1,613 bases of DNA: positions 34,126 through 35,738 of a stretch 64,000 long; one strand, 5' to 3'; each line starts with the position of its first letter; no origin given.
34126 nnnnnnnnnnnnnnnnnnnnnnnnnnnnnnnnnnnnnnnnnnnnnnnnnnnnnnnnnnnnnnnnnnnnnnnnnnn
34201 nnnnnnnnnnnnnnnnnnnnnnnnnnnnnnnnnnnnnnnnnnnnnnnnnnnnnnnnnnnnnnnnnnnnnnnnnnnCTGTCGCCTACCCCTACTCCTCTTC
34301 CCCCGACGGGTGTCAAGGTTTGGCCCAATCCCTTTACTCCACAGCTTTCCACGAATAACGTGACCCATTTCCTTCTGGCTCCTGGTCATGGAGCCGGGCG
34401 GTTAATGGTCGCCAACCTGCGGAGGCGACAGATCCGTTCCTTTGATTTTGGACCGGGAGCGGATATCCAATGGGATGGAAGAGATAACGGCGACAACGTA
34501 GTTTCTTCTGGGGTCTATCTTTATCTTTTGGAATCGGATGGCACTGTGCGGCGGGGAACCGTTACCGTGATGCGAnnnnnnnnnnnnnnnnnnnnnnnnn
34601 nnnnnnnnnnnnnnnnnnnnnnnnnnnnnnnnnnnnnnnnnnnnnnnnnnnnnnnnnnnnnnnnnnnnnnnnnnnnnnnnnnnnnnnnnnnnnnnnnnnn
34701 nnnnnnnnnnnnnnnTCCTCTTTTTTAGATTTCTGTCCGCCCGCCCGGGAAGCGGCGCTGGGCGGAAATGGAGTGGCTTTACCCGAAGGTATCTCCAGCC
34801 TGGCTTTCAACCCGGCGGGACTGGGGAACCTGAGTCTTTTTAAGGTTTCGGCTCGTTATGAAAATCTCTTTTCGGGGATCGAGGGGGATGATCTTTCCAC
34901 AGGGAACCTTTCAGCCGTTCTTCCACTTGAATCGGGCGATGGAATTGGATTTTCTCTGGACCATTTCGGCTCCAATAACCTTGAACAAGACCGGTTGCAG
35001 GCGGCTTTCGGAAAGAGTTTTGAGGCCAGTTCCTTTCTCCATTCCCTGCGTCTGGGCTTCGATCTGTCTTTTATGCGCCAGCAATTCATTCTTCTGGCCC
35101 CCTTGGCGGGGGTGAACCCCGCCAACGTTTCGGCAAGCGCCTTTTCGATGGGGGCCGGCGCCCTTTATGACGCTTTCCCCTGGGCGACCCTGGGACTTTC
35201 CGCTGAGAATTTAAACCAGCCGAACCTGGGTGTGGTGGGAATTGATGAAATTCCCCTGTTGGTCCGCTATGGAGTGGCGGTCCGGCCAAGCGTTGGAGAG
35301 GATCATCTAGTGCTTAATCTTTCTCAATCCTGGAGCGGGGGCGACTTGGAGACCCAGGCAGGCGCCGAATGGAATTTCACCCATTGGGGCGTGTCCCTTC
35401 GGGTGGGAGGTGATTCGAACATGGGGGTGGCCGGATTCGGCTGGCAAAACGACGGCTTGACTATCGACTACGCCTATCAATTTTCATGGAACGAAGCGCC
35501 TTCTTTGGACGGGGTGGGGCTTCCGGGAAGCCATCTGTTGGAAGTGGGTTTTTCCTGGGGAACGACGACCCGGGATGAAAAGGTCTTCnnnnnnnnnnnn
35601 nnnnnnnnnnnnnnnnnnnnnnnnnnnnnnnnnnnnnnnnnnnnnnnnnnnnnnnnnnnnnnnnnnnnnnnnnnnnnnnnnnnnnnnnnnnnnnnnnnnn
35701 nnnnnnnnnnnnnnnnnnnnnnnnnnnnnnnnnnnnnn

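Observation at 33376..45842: Candidate dedicated surface-protein export/processing locus: cargo, PorV-like barrel-TPR fusion, two-component system, giant adhesin, M16 peptidase pair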

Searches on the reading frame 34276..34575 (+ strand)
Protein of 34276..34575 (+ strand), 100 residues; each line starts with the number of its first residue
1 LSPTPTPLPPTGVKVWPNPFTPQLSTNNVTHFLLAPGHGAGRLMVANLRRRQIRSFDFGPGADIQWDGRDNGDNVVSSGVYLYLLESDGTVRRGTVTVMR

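Call 42: find_homologous_proteins(query=A3, max_evalue=0.001)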
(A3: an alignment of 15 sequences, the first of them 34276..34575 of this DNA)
Query A3 (15 sequences) (100 aa, profile of the alignment): 67 proteins with E <= 0.001 among 2409 candidates.
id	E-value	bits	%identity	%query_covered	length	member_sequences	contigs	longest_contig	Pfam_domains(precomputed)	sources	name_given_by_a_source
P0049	2.0e-39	151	62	89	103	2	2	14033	PF13860.13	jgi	jgi:hypothetical protein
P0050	7.1e-36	140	60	86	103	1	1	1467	-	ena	-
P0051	2.1e-34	135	57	86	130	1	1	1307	-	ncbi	ncbi:MAG TPA: hypothetical protein VIJ93_03550, partial [bacterium]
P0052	2.8e-32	128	69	77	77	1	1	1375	PF13860.13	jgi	jgi:hypothetical protein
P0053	9.0e-19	85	39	69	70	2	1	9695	-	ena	-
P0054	1.1e-10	59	34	86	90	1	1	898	PF13585.13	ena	-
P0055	4.1e-9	54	44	82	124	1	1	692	PF18962.8,PF13860.13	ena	-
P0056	1.4e-8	52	44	73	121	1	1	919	PF13860.13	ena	-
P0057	5.5e-8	50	34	84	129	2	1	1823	PF18962.8,PF13860.13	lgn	-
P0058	7.7e-8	50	33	84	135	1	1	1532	PF13860.13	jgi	jgi:hypothetical protein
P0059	1.4e-7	49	35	100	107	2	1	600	PF13860.13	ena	-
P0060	1.6e-7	49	36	84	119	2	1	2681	PF13860.13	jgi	-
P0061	2.1e-7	49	35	73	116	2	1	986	PF13860.13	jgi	jgi:flagellar hook assembly protein FlgD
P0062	2.3e-7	48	35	97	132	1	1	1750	PF13860.13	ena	-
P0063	6.8e-7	47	36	71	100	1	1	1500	PF13860.13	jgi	jgi:flagellar hook assembly protein FlgD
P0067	1.1e-6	46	37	71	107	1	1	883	PF18962.8,PF13860.13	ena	-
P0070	1.1e-6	46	32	71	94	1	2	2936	PF18962.8,PF13860.13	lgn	-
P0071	1.6e-6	46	39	86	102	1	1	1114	PF18962.8,PF13860.13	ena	-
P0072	1.8e-6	46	31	84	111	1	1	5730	PF18962.8,PF13860.13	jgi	jgi:flagellar hook assembly protein FlgD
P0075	3.5e-6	45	36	85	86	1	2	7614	PF18962.8,PF13860.13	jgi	jgi:flagellar hook assembly protein FlgD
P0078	7.8e-6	44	37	72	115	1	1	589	PF18962.8,PF13860.13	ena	-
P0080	9.1e-6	43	35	84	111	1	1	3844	PF18962.8,PF13860.13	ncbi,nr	ncbi:T9SS type A sorting domain-containing protein [bacterium]|nr:T9SS type A sorting domain-contain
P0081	1.1e-5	43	33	71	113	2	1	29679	PF13585.13,PF18962.8,PF13860.13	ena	-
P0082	1.4e-5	43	32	75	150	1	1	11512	PF18962.8,PF13860.13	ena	-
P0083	1.7e-5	42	31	85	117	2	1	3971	PF18962.8,PF13860.13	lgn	-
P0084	1.9e-5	42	29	84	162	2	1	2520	PF18962.8,PF13860.13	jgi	-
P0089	2.5e-5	42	34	86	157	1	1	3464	PF18962.8,PF13860.13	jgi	jgi:hypothetical protein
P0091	2.7e-5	42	31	81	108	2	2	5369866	PF13585.13,PF18962.8,PF13860.13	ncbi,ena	-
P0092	3.7e-5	41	35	77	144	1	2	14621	PF13585.13,PF18962.8,PF13860.13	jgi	jgi:hypothetical protein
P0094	5.3e-5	41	31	93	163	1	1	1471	PF18962.8,PF13860.13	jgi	jgi:hypothetical protein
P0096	9.5e-5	40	36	82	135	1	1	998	PF18962.8,PF13860.13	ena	-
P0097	1.2e-4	40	33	69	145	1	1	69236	PF18962.8,PF13860.13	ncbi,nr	ncbi:MAG: T9SS type A sorting domain-containing protein [Candidatus Latescibacteria bacterium]|nr:T9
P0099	1.5e-4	39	28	84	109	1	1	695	PF18962.8,PF13860.13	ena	-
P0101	2.2e-4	39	33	69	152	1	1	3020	PF18962.8,PF13860.13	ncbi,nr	ncbi:MAG: T9SS type A sorting domain-containing protein, partial [Gemmatimonadota bacterium]|nr:T9SS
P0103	2.4e-4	39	32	78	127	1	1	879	PF18962.8,PF13860.13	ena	-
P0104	3.4e-4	38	37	87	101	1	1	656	PF18962.8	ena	-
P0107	5.1e-4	38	29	84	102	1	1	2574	PF18962.8,PF13860.13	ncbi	-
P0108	5.6e-4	38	31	84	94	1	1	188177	PF13585.13,PF18962.8,PF13860.13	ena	-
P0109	6.2e-4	37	36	84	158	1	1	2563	PF18962.8,PF13860.13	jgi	jgi:hypothetical protein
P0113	8.4e-4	37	35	77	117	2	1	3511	PF18962.8,PF13860.13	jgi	jgi:hypothetical protein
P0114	8.5e-4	37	32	72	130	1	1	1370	PF18962.8,PF13860.13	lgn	-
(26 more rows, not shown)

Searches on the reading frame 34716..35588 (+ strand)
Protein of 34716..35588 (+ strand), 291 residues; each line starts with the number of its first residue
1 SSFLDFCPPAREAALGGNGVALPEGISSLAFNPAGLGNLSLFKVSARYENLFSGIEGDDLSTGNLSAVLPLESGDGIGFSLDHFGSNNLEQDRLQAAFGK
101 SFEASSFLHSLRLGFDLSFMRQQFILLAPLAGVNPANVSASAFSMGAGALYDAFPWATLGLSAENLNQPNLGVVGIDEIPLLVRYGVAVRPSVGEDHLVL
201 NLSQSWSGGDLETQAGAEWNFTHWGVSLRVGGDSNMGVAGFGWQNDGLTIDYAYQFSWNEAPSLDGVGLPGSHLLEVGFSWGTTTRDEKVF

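Call 37: search_solved_structures(query=A2, max_evalue=10, show_alignments=1)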
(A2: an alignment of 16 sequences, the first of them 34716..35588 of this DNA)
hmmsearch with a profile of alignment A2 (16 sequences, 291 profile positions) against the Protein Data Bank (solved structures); distinct sequences matched with E-value up to 10: 1.
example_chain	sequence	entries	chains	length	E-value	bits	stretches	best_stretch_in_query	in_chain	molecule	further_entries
6h3i_F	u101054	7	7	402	0.012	17.9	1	3-85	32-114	PorV | Type IX secretion system protein PorV domain-containing protein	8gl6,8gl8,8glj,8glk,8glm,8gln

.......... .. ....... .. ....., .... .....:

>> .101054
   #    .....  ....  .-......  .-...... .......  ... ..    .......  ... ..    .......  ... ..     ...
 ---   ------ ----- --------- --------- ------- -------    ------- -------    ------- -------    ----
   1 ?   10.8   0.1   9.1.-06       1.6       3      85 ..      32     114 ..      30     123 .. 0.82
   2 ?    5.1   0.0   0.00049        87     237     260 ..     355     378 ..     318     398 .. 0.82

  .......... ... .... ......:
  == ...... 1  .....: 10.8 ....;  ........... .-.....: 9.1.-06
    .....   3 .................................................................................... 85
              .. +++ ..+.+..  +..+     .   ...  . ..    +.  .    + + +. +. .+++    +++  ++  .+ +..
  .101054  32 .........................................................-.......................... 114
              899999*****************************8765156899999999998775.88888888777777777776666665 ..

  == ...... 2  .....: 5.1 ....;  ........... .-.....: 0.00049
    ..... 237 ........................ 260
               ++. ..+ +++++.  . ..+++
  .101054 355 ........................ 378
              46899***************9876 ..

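Call 38: search_protein_families(library=ncbifam, alignment_id=A2, max_evalue=0.01)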
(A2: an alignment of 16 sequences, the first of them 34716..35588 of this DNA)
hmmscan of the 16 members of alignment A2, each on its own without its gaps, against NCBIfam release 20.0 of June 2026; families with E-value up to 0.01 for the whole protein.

A. member 1, window:34716-35588:+ (291 aa): 4 families
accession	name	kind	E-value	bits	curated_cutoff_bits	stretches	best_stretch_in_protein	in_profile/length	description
NF033709.1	PorV_fam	subfamily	7e-14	52.1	90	1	2-154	5-161/326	PorV/PorQ family protein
TIGR03519.1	T9SS_PorP_fam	subfamily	9.5e-10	38.4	90.55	1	28-261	33-276/292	PorP/SprF family type IX secretion system membrane protein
NF033710.1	T9SS_OM_PorV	equivalog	9.4e-05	21.7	250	1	2-105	27-130/367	type IX secretion system outer membrane channel protein PorV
NF033711.1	T9SS_PorQ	equivalog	0.00039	19.5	220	1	2-57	27-83/335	type IX secretion system protein PorQ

B. families by the number of members that match (of 16 scanned): 6 families
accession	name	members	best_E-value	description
NF033709.1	PorV_fam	16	8.2e-16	PorV/PorQ family protein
TIGR03519.1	T9SS_PorP_fam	11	9.5e-10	PorP/SprF family type IX secretion system membrane protein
NF033710.1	T9SS_OM_PorV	11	1.8e-05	type IX secretion system outer membrane channel protein PorV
NF033711.1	T9SS_PorQ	10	4.6e-06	type IX secretion system protein PorQ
NF052325.1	PorVQ2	6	0.00034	putative type IX sorting system protein PorV2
NF000600.1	PRK00015.2-4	1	0.0056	ribonuclease HII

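Call 59: search_protein_representatives(alignment_id=A4)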
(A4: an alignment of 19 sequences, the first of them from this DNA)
Query: 19 sequences, 291 profile positions. Proteins with E-value up to 0.001 (for the whole library): 5436; up to 1e-10: 1161; up to 1e-30: 24. The best 150 are listed.
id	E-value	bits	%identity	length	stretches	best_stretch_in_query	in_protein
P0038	4.5e-123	426.3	-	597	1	1-288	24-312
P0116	1.3e-117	408.4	-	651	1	1-289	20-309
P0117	5.2e-116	403.2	-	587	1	2-285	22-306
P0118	4.0e-115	400.3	-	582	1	1-288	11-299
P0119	3.1e-113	394.0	-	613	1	2-288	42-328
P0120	5.9e-113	393.1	-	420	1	1-288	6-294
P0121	1.1e-112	392.3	-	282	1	1-251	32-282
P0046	3.7e-107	374.1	-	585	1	1-288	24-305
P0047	1.7e-103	362.1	-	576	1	1-286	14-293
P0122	4.8e-100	350.8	-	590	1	1-288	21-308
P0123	1.7e-94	332.5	-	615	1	1-284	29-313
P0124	1.1e-65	238.0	-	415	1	105-288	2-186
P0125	4.0e-63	229.6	-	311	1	1-285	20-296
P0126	6.0e-63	229.0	-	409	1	109-284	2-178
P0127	3.7e-54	200.2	-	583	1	4-286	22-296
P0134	4.9e-33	130.8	-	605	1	1-288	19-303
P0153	1.6e-27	112.7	-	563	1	14-255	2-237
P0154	1.7e-27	112.6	-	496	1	2-255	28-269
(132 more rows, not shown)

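Call 61: search_protein_families(library=pfam, alignment_id=A5, max_evalue=0.001)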
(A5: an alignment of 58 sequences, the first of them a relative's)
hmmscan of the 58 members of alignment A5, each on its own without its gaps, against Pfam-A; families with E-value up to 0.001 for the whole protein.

A. member 1, P0133 (514 aa): 3 families
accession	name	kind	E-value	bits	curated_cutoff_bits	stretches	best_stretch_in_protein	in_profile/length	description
PF00691.25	OmpA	-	8.1e-25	87.5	27.2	1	409-503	2-98/98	OmpA family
PF03687.19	UPF0164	-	6.3e-07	28.9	21.4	1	36-184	49-196/325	Uncharacterised protein family (UPF0164)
PF13729.12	TraF_2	-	4.1e-06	26.6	25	1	133-236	146-252/264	F plasmid transfer operon, TraF, protein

B. families by the number of members that match (of 58 scanned): 40 families (the first 25 are shown)
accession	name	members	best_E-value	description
PF13729.12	TraF_2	28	2.3e-07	F plasmid transfer operon, TraF, protein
PF11751.14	PorP_SprF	18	2.3e-13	Type IX secretion system membrane protein PorP/SprF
PF01476.26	LysM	16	1.1e-11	LysM domain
PF07719.23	TPR_2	14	1.1e-17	Tetratricopeptide repeat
PF00515.34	TPR_1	12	1.4e-15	Tetratricopeptide repeat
PF00691.25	OmpA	9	1.7e-25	OmpA family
PF13414.12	TPR_11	9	1.7e-13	TPR repeat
PF13428.12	TPR_14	9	7.5e-09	Tetratricopeptide repeat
PF14559.12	TPR_19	8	1.7e-14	Tetratricopeptide repeat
PF03687.19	UPF0164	7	6.3e-07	Uncharacterised protein family (UPF0164)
PF13181.12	TPR_8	6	1.4e-08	Tetratricopeptide repeat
PF13432.12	TPR_16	5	4.6e-12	Tetratricopeptide repeat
PF03349.22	Toluene_X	5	9.4e-05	Outer membrane protein transport protein (OMPP1/FadL/TodX)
PF13174.12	TPR_6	4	1.4e-06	Tetratricopeptide repeat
PF13424.12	TPR_12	3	2.6e-07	Tetratricopeptide repeat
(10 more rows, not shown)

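Call 64: find_homologous_proteins(query=A6, max_evalue=1e-10)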
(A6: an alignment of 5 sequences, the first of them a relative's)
Query A6 (5 sequences) (605 aa, profile of the alignment): 1 proteins with E <= 1e-10 among 8000 candidates.
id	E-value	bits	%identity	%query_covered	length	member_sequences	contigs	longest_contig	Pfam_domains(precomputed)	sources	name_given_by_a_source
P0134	5.2e-252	856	100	100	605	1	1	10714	PF14559.13,PF00515.35,PF04212.25,PF13428.13,PF07719.24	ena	-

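Call 65: find_encoding_contigs(protein=P0134, flank=10000, max_places=2)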
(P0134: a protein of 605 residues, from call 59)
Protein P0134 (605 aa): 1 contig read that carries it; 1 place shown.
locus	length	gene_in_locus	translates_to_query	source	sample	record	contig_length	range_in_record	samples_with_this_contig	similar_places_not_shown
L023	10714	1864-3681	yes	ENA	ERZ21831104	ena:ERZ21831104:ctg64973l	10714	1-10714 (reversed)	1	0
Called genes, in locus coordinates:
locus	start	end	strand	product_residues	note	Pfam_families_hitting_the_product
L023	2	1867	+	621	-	?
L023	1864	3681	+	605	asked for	PF07719:TPR_2 (faint), PF00515:TPR_1 (faint), PF04212:MIT (faint), PF13428:TPR_14 (faint), PF14559:TPR_19 (faint)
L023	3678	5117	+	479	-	PF00672:HAMP, PF00512:HisKA, PF02518:HATPase_c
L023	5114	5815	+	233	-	PF00072:Response_reg, PF00486:Trans_reg_C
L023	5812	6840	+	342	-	PF00356:LacI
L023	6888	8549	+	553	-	PF02927:CelD_N, PF00759:Glyco_hydro_9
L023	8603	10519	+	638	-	PF02927:CelD_N, PF00759:Glyco_hydro_9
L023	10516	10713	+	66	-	?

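Call 68: search_protein_families(library=pfam, proteins=[L023:2-1867:+], max_evalue=0.01)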
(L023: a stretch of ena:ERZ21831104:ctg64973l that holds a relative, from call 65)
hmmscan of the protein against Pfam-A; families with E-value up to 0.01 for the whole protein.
L023:2-1867:+ (621 aa): 3 families
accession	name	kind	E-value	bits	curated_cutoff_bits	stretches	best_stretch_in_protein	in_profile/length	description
PF08547.18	CIA30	-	0.00015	22.3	24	1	5-65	60-121/157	Complex I intermediate-associated protein 30 (CIA30)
PF13585.12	CHU_C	-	0.00086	19.8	27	1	560-618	27-85/86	CHU_C Type IX secretion signal domain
PF03425.19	CBM_11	-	0.002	18.7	27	1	6-64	73-137/182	Carbohydrate binding domain (family 11)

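Call 101: find_encoding_contigs(protein=P0153, flank=8000, max_places=1)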
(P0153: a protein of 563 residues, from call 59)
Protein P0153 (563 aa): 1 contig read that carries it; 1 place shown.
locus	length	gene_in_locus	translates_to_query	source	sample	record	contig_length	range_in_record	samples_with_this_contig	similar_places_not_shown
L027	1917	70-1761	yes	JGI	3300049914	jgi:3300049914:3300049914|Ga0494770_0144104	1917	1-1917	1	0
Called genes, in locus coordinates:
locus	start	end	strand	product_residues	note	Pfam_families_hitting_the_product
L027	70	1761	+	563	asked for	PF07719:TPR_2 (faint), PF13432:TPR_16 (faint), PF00515:TPR_1 (faint), PF13414:TPR_11 (faint), PF14559:TPR_19 (faint), PF23914:TPR_CcmH_CycH (faint)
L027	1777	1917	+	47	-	?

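Call 102: find_encoding_contigs(protein=P0154, flank=10000, max_places=2)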
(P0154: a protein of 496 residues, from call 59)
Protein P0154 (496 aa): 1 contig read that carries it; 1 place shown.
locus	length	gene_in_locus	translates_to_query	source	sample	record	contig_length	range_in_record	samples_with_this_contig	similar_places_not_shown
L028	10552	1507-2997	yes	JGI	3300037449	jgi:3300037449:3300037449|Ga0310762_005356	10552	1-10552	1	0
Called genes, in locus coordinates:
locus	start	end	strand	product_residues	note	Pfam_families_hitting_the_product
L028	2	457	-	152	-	?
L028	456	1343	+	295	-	PF13860:FlgD_ig (faint)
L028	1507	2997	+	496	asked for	PF13428:TPR_14 (faint), PF00515:TPR_1 (faint), PF07719:TPR_2 (faint), PF14559:TPR_19 (faint), PF13414:TPR_11 (weak)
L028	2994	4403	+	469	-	PF26769:HAMP_PhoQ (faint), PF00672:HAMP, PF00512:HisKA, PF02518:HATPase_c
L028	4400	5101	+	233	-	PF00072:Response_reg, PF00486:Trans_reg_C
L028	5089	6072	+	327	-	PF11736:DUF3299 (weak)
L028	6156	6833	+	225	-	PF00005:ABC_tran, PF13304:AAA_21 (faint)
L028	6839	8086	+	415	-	PF12704:MacB_PCD, PF02687:FtsX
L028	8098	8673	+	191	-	-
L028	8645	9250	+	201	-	PF11736:DUF3299 (weak)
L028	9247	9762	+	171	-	-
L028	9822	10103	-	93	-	-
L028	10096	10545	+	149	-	-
